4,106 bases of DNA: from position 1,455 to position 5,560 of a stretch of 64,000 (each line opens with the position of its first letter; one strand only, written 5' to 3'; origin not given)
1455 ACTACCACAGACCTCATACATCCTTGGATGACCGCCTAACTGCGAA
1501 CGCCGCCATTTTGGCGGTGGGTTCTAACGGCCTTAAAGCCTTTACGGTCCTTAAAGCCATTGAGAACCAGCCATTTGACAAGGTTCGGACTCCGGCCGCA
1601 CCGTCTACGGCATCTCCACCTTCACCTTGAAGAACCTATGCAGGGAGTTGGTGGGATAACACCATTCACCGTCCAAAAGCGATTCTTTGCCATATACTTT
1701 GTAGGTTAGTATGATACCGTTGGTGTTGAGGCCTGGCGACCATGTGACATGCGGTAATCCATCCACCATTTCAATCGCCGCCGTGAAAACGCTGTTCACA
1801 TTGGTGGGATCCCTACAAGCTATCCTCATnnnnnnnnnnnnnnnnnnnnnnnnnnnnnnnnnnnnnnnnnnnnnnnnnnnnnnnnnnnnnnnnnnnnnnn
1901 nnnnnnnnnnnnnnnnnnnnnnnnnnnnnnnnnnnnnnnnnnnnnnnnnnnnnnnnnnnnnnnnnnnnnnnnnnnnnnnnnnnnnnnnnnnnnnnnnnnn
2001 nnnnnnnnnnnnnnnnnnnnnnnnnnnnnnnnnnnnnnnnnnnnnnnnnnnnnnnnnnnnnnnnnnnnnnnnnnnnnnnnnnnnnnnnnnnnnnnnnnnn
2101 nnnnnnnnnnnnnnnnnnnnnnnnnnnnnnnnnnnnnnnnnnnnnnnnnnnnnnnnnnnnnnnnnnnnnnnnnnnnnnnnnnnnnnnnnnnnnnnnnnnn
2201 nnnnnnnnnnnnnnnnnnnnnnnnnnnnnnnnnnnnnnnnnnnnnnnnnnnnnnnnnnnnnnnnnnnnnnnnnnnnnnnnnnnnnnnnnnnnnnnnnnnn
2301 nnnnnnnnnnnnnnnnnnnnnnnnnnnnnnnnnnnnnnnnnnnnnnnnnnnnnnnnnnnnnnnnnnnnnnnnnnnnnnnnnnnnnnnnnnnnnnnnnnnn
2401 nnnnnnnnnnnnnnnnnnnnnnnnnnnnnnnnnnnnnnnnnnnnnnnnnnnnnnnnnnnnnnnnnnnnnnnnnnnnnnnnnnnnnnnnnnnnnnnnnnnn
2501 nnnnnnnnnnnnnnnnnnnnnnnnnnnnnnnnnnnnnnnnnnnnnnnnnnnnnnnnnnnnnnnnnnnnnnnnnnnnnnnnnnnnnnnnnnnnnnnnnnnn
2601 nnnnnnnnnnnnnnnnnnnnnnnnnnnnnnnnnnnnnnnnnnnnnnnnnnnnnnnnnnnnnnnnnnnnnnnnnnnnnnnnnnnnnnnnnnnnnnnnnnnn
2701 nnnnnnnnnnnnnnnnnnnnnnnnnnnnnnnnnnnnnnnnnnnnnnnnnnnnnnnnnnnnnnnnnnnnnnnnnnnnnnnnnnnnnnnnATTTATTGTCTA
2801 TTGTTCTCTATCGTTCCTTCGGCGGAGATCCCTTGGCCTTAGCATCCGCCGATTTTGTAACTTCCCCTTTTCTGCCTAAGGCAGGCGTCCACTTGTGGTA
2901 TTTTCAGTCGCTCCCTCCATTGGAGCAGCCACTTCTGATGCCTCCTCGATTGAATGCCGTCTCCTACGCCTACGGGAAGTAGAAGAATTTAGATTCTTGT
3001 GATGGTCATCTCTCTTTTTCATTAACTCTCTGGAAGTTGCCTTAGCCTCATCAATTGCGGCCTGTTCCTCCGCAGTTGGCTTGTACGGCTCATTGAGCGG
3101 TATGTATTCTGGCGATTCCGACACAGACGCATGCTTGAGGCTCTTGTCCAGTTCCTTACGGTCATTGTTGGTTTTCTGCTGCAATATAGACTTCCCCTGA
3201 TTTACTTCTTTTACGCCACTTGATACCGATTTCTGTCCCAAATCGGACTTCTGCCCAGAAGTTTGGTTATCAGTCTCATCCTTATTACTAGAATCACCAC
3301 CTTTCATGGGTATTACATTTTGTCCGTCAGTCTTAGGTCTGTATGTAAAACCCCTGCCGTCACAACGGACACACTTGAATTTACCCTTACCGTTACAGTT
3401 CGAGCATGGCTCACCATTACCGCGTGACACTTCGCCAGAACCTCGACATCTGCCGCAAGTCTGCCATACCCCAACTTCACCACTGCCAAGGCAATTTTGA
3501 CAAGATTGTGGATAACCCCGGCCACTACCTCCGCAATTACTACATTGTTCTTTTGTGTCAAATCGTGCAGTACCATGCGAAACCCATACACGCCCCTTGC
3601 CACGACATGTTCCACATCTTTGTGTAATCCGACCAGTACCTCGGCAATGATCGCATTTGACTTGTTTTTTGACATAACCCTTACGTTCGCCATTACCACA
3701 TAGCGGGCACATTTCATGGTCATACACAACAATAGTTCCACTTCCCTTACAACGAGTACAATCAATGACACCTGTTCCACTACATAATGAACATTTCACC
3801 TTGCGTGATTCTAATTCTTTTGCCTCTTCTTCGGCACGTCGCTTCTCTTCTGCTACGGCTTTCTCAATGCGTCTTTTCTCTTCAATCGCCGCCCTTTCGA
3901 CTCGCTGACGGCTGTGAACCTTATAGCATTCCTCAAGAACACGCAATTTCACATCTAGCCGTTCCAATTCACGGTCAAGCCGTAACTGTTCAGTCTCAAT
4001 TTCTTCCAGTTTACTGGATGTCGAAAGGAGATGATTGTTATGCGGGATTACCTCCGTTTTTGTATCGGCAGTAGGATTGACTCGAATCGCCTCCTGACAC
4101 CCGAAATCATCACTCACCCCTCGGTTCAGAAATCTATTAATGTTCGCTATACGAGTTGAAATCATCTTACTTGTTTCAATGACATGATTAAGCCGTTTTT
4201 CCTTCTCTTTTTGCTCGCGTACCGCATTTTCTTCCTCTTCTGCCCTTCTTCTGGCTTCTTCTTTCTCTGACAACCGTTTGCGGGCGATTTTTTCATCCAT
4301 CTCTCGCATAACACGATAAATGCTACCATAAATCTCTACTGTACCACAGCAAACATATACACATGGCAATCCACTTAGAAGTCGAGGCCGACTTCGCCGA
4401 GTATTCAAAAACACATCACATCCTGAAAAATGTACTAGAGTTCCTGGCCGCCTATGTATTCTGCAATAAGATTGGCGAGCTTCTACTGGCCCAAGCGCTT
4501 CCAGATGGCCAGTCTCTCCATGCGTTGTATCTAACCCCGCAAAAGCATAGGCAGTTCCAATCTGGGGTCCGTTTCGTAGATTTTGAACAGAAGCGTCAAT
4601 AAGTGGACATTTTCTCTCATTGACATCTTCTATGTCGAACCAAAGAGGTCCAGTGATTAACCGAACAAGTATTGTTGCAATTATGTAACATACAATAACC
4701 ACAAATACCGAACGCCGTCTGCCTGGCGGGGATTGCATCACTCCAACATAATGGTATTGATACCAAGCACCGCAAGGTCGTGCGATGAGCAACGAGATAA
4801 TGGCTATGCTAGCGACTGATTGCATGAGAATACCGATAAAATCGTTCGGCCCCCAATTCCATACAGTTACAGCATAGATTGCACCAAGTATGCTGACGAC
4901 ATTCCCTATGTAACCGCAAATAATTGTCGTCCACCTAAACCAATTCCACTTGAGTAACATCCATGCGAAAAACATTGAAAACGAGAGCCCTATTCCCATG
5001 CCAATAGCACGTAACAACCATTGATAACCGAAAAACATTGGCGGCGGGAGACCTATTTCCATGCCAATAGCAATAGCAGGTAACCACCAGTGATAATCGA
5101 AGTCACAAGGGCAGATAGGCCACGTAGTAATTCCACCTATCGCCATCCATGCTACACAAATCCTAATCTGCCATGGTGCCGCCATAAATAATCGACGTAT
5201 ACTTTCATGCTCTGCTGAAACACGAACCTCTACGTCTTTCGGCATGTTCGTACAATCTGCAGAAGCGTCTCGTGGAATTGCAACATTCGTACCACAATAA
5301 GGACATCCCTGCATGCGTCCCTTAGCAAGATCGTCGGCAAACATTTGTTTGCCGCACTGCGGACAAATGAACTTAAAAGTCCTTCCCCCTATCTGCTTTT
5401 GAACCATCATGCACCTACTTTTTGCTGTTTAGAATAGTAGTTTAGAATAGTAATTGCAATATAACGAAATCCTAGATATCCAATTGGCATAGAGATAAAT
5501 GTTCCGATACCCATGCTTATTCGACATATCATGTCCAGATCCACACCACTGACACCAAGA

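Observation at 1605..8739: Candidate undescribed module: ECF sigma + Ser/Thr kinase followed by an AT-rich operon of four zinc-ribbon membrane proteins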

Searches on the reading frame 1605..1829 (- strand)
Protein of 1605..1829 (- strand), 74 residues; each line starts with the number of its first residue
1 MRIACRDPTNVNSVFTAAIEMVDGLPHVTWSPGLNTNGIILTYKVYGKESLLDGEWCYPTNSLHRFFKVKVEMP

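Call 3: search_protein_families(library=pfam, proteins=[window:1605-1829:-], max_evalue=0.1)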
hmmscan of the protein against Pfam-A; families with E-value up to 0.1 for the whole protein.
window:1605-1829:- (74 aa): 0 families

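Call 12: search_protein_families(library=padloc, proteins=[window:1605-1829:-], max_evalue=0.01)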
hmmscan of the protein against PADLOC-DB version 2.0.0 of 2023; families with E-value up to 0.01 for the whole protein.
window:1605-1829:- (74 aa): 0 families

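Call 13: search_protein_families(library=ncbifam, proteins=[window:1605-1829:-], max_evalue=0.01)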
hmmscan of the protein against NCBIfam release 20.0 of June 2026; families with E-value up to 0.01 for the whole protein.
window:1605-1829:- (74 aa): 0 families

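Call 89: search_protein_families(library=phrogs, proteins=[window:1605-1829:-], max_evalue=0.001)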
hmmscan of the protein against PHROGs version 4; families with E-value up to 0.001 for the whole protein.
window:1605-1829:- (74 aa): 0 families

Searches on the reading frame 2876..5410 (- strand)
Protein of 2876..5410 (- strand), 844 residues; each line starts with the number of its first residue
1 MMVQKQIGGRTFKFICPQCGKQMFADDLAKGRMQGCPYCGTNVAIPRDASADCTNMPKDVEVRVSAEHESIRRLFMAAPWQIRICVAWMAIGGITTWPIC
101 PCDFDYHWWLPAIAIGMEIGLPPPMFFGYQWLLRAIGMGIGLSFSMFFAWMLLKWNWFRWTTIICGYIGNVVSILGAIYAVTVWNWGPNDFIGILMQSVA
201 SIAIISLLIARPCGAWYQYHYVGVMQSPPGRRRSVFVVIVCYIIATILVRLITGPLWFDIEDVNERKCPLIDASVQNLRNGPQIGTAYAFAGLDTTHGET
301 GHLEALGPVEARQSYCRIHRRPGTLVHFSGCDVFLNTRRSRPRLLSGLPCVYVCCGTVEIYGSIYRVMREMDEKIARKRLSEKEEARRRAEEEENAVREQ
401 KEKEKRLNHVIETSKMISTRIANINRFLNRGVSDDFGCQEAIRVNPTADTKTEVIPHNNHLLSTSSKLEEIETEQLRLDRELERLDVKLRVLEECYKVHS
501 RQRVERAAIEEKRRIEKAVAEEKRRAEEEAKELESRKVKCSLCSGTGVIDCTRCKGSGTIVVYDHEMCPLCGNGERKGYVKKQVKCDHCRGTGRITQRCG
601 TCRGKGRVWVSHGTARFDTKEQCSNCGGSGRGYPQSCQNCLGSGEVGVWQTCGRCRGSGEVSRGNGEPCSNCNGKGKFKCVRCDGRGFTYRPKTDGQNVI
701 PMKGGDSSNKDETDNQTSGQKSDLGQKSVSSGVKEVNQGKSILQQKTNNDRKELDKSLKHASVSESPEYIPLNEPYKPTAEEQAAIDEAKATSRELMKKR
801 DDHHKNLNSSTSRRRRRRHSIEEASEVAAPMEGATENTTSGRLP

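Call 3: search_protein_families(library=pfam, proteins=[window:2876-5410:-], max_evalue=0.1)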
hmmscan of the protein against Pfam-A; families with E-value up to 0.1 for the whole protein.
window:2876-5410:- (844 aa): 5 families
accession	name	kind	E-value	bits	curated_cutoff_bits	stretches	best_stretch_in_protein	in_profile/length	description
PF00684.25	DnaJ_CXXCXGXG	-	3.1e-08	34.2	32.7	2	586-644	1-65/65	DnaJ central domain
PF24441.1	DUF7560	-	0.0017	18.5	27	1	10-43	2-37/44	Family of unknown function (DUF7560)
PF12647.12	RNHCP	-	0.025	15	24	1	13-69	3-62/90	RNHCP domain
PF09535.15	Gmx_para_CXXCG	-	0.064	13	25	0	19-62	157-201/236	Protein of unknown function (Gmx_para_CXXCG)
PF25112.1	zf-AtTam37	-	0.092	13.9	27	1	538-558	77-97/111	AtTam37 zinc finger region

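Call 7: find_encoding_contigs(protein=window:2876-5410:-, flank=10000, max_places=10)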
Protein window:2876-5410:- (844 aa): no gene with exactly this product is on record in the collection.

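Call 8: find_homologous_proteins(query=window:2876-5410:-, max_evalue=0.001)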
Query window:2876-5410:- (844 aa): 2 proteins with E <= 0.001 among 8000 candidates.
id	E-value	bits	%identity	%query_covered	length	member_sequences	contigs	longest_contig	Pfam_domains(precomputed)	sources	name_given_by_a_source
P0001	0.0e+0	1989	100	100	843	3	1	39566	PF00684.26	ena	-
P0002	6.0e-199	681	48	81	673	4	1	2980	PF00684.26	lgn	-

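Call 9: find_encoding_contigs(protein=P0001, flank=10000, max_places=10)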
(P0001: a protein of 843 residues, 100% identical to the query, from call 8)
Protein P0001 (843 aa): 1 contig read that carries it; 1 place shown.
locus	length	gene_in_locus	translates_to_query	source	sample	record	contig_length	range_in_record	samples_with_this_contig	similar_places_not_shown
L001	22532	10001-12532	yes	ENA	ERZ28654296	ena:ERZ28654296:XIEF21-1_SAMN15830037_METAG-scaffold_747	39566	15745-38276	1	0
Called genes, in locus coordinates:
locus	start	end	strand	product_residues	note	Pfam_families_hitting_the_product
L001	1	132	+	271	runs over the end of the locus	PF00106:adh_short, PF08659:KR, PF13561:adh_short_C2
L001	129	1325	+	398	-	PF02746:MR_MLE_N, PF13378:MR_MLE_C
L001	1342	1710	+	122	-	PF01042:Ribonuc_L-PSP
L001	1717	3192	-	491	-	PF01235:Na_Ala_symp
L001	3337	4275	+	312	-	PF24684:Vgb_lyase (faint), PF08450:SGL (faint), PF01436:NHL (faint)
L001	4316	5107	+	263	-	PF08032:SpoU_sub_bind, PF00588:SpoU_methylase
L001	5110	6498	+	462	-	PF00728:Glyco_hydro_20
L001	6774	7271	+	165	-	PF04542:Sigma70_r2 (weak)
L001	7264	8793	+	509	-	PF00069:Pkinase, PF07714:PK_Tyr_Ser-Thr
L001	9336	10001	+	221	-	PF21344:Zn_ribbon_LysW (faint)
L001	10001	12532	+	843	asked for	PF00684:DnaJ_CXXCXGXG (weak)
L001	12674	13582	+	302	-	PF13717:Zn_ribbon_4 (faint)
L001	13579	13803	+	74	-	-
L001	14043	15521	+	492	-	PF01637:ATPase_2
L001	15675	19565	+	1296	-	PF12969:DUF3857, PF01841:Transglut_core, PF12969:DUF3857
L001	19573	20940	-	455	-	PF02812:ELFV_dehydrog_N, PF00208:ELFV_dehydrog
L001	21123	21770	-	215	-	-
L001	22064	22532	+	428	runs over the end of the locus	-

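Call 10: find_encoding_contigs(protein=P0002, flank=10000, max_places=10)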
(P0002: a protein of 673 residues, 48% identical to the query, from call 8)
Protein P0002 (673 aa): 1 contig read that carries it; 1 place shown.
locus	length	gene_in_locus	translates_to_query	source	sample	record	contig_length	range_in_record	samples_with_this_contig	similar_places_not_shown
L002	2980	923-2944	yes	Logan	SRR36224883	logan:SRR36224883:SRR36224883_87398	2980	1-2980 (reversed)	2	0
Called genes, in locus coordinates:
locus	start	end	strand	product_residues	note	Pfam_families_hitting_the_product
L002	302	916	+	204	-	PF01155:HypA (faint), PF05129:Zn_ribbon_Elf1 (faint), PF09723:Zn_ribbon_8 (faint), PF13248:Zn_ribbon_3 (faint), PF14354:Lar_restr_allev (faint), PF23454:Zn_ribbon_Brz (faint), PF24042:DUF7351 (faint), PF13717:Zn_ribbon_4 (weak), +1 more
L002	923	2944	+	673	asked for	PF00684:DnaJ_CXXCXGXG (weak)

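Call 12: search_protein_families(library=padloc, proteins=[window:2876-5410:-, L001:14043-15521:+, L001:15675-19565:+], max_evalue=0.01)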
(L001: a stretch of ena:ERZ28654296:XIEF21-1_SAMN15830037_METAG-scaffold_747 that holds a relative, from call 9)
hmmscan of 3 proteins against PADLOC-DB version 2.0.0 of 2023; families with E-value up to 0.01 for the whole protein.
window:2876-5410:- (844 aa): 0 families

L001:14043-15521:+ (492 aa): 9 families
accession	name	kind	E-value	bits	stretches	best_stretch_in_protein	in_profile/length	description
PDLC04984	PDC-S27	-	4.7e-74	248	1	14-451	3-433/474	-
PDLC04985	PDC-S27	-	1.8e-11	41.6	1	14-376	5-365/484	-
PDLC04787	PDC-S01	-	4.7e-06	23.7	1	14-227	9-191/412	-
PDLC04792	PDC-S01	-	3.4e-05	20.6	1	18-82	3-60/452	-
PDLC04791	PDC-S01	-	0.00013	18.8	1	19-193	4-150/395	-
PDLC04786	PDC-S01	-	0.0002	18.3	1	19-90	5-79/439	-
PDLC04788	PDC-S01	-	0.00046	17.2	1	19-95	4-81/448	-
PDLC04790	PDC-S01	-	0.0043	13.8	0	35-66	28-59/422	-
PDLC01849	CARF3--CARF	-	0.0063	14.2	1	265-311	139-184/197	-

L001:15675-19565:+ (1296 aa): 0 families

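Call 13: search_protein_families(library=ncbifam, proteins=[window:2876-5410:-, L001:14043-15521:+, L001:15675-19565:+], max_evalue=0.01)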
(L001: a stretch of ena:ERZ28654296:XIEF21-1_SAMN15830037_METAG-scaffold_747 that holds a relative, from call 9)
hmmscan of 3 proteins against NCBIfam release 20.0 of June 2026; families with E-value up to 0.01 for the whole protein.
window:2876-5410:- (844 aa): 5 families
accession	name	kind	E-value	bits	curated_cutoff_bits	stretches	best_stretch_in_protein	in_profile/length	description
NF058604.1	RtpA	equivalog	2.1e-08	34.2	65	1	584-613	10-40/50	anti-TRAP protein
TIGR02349.1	DnaJ_bact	equivalog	8.6e-08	32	377.2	2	580-646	140-212/354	molecular chaperone DnaJ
NF008035.0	PRK10767.1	subfamily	1.5e-07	30.8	338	2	580-646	138-206/374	molecular chaperone DnaJ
NF010894.0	PRK14301.1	equivalog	0.00012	21.3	548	1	550-609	146-210/373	chaperone protein DnaJ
NF010874.0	PRK14281.1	equivalog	0.0022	17.2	619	1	579-645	159-230/397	chaperone protein DnaJ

L001:14043-15521:+ (492 aa): 1 family
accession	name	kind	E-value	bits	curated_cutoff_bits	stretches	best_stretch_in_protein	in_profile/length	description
TIGR00122.1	birA_repr_reg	equivalog_domain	0.0084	16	70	0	268-306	4-41/69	biotin operon repressor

L001:15675-19565:+ (1296 aa): 0 families

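Call 89: search_protein_families(library=phrogs, proteins=[window:2876-5410:-, L001:14043-15521:+], max_evalue=0.001)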
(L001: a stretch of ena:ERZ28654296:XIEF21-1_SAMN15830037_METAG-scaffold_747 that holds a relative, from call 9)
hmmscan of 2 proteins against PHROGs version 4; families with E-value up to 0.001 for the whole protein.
window:2876-5410:- (844 aa): 0 families

L001:14043-15521:+ (492 aa): 1 family
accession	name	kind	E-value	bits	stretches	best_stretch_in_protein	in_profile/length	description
phrog_168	-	DNA, RNA and nucleotide metabolism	0.00055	20.7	1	15-149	23-128/314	clamp loader of DNA polymerase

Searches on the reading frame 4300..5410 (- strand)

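Call 76: search_protein_representatives(protein=window:4300-5410:-)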
Query: 370 residues. Proteins with E-value up to 0.001 (for the whole library): 87; up to 1e-10: 4; up to 1e-30: 1. The best 87 are listed.
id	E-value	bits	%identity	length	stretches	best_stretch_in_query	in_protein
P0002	1.4e-88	313.8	50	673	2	128-370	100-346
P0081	1.1e-28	116.5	42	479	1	207-367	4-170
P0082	3.8e-11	58.8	35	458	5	11-59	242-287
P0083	8.5e-11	57.6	36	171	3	12-50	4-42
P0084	3.7e-10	55.5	36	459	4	9-55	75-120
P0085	4.0e-10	55.4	31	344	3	12-59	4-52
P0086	4.5e-10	55.2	51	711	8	12-41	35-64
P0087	4.8e-10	55.1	33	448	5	12-70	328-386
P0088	7.1e-09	51.3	36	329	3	11-51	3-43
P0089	4.7e-08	48.6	39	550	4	9-47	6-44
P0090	2.4e-07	46.2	42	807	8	10-41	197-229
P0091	3.1e-07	45.9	30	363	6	12-56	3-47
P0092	3.8e-07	45.6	39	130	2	12-49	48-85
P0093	5.8e-07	45.0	37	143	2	4-51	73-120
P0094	7.4e-07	44.6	36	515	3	12-57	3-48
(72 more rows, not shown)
